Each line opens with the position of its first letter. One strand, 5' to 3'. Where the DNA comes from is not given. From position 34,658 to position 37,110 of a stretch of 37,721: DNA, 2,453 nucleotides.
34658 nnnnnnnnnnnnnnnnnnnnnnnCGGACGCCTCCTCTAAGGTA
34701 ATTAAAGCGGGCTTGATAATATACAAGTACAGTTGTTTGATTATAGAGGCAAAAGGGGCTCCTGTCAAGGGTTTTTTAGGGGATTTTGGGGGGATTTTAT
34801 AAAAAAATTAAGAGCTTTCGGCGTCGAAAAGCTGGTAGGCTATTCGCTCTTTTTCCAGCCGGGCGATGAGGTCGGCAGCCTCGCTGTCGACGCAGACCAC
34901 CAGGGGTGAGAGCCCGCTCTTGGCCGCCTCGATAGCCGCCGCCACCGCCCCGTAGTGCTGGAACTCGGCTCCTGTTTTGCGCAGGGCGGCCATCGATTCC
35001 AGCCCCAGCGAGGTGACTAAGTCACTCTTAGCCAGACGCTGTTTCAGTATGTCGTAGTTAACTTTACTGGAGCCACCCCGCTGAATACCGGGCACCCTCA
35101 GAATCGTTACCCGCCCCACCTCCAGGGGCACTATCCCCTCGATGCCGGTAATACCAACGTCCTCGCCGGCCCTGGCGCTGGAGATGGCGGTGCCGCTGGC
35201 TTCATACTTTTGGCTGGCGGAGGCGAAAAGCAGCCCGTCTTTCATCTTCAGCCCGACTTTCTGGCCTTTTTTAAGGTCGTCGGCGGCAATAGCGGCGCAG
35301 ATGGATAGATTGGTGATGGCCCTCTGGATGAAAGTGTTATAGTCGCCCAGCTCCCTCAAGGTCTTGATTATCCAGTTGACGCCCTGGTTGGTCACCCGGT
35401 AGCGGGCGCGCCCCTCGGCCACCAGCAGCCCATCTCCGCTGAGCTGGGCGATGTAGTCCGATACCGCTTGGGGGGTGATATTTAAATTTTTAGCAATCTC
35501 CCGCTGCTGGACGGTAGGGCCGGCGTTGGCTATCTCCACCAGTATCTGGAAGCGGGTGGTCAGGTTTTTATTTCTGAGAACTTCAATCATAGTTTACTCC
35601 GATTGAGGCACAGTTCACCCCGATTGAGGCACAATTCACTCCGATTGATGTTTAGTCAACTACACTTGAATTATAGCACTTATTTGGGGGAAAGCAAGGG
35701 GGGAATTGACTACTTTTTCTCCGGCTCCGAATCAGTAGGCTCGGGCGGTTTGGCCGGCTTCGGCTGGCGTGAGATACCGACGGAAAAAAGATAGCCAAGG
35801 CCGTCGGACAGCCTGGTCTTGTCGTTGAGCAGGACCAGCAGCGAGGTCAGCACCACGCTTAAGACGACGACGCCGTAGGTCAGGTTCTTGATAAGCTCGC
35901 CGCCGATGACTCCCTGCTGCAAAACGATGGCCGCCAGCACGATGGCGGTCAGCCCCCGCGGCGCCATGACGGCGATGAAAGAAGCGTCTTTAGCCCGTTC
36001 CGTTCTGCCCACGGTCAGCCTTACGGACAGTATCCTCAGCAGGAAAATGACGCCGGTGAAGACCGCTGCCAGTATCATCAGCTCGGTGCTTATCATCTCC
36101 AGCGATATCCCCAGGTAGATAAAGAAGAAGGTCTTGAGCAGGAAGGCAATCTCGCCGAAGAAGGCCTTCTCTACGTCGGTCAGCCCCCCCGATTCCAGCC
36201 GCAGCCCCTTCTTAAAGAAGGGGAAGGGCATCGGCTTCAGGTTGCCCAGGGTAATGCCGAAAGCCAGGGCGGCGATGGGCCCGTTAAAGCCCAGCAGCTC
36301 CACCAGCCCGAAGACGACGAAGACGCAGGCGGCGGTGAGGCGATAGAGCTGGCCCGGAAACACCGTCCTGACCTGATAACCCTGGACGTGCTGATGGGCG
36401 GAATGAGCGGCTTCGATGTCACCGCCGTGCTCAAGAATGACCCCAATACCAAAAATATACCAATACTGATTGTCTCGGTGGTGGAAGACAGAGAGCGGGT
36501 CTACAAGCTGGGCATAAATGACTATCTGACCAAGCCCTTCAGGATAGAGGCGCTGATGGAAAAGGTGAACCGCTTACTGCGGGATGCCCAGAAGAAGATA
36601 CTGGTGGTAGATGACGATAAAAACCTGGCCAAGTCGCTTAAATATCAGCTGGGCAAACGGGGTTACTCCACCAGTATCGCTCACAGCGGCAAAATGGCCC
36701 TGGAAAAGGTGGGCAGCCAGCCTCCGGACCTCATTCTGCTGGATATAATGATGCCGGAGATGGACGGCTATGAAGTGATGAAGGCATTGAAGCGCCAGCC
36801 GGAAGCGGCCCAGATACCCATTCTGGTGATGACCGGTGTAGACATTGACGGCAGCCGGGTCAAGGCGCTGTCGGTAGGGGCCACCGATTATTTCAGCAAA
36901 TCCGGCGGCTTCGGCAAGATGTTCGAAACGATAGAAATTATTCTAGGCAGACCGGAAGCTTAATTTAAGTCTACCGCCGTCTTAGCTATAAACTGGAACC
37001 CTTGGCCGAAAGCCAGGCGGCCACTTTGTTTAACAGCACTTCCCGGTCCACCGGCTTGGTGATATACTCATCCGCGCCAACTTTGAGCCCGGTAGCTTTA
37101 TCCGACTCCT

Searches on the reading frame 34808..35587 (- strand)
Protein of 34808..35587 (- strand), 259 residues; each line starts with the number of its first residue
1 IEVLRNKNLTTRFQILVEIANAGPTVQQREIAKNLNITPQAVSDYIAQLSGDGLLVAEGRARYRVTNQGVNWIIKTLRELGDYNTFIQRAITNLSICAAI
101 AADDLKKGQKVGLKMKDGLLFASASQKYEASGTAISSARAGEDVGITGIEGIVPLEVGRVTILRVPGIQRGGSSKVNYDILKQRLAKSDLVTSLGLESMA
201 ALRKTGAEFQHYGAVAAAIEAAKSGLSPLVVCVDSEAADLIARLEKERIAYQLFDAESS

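Call 46: search_protein_families(library=pfam, proteins=[window:34808-35587:-], max_evalue=0.001)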
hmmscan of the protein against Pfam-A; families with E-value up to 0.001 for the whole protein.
window:34808-35587:- (259 aa): 7 families
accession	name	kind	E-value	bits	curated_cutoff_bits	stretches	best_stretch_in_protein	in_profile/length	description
PF25211.1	DUF7839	-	3.4e-23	82.2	27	1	155-252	2-100/101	Domain of unknown function (DUF7839)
PF13412.12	HTH_24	-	1.1e-06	28.5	21.9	1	11-55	4-47/48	Winged helix-turn-helix DNA-binding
PF12802.13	MarR_2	-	1.8e-06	28.4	27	1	11-58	6-53/61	MarR family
PF08279.18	HTH_11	-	3.5e-06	27.2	25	1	12-54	2-44/55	HTH domain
PF01047.28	MarR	-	2.7e-05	24.4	24.6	1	11-55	4-47/59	MarR family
PF14947.12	HTH_45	-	0.00041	20.8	25.5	0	12-80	4-72/77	Winged helix-turn-helix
PF11972.14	HTH_13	-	0.00084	19.8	26.1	0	16-64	4-49/54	HTH DNA binding domain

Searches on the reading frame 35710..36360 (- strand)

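Call 46: search_protein_families(library=pfam, proteins=[window:35710-36360:-], max_evalue=0.001)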
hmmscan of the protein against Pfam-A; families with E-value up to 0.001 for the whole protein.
window:35710-36360:- (216 aa): 1 family
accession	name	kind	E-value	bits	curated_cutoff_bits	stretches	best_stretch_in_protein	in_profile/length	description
PF00999.27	Na_H_Exchanger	-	1.2e-15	57.7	26.2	1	5-174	209-372/375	Sodium/hydrogen exchanger, transmembrane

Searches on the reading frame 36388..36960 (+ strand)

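Call 46: search_protein_families(library=pfam, proteins=[window:36388-36960:+], max_evalue=0.001)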
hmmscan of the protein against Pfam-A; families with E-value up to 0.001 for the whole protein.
window:36388-36960:+ (191 aa): 1 family
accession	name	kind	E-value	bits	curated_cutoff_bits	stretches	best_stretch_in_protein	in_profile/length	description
PF00072.30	Response_reg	-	2.1e-37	128.1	30.2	2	71-182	1-110/111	Response regulator receiver domain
